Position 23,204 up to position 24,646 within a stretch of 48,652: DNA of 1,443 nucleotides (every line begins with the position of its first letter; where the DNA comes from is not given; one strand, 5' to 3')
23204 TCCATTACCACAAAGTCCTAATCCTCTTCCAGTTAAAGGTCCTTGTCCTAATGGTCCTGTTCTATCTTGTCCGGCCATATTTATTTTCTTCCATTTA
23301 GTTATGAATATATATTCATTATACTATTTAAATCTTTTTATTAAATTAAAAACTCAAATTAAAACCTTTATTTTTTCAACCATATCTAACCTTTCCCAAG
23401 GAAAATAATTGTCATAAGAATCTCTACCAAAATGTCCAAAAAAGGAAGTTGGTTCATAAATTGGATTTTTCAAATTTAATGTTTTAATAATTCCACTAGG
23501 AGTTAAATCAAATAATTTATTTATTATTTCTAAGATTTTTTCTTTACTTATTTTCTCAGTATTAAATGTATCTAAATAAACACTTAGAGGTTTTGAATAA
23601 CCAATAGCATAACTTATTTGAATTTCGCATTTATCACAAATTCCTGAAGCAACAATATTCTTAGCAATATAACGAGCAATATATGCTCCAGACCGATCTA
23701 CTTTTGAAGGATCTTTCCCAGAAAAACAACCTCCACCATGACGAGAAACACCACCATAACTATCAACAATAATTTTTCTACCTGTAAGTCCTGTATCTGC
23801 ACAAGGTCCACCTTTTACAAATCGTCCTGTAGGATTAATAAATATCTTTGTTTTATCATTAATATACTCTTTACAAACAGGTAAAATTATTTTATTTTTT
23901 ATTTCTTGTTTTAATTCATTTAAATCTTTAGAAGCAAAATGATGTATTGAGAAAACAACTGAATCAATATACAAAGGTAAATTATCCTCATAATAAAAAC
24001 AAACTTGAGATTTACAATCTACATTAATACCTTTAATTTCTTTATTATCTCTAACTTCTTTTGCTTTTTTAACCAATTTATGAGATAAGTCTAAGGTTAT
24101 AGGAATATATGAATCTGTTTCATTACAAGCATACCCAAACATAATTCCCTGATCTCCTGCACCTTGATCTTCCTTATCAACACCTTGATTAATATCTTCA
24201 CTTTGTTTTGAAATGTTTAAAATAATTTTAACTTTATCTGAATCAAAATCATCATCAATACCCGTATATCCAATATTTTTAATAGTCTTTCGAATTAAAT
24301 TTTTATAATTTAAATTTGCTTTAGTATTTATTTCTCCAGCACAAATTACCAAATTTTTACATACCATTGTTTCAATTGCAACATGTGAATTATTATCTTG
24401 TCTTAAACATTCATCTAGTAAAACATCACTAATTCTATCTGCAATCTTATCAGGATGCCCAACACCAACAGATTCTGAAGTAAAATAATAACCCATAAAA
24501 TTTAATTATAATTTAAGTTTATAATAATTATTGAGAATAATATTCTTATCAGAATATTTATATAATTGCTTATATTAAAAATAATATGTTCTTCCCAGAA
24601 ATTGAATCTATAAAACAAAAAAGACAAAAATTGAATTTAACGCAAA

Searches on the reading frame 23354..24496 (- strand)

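Call 45: search_protein_families(library=pfam, proteins=[window:23354-24496:-], max_evalue=0.001)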
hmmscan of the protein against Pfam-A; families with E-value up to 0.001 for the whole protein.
window:23354-24496:- (380 aa): 3 families
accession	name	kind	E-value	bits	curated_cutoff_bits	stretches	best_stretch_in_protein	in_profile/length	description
PF02773.21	S-AdoMet_synt_C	-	4.4e-64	215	25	1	229-369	2-138/138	S-adenosylmethionine synthetase, C-terminal domain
PF02772.21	S-AdoMet_synt_M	-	4.7e-39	133.7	29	1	110-226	1-120/120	S-adenosylmethionine synthetase, central domain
PF00438.25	S-AdoMet_synt_N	-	3.2e-36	124.3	33.1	1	3-99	2-98/99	S-adenosylmethionine synthetase, N-terminal domain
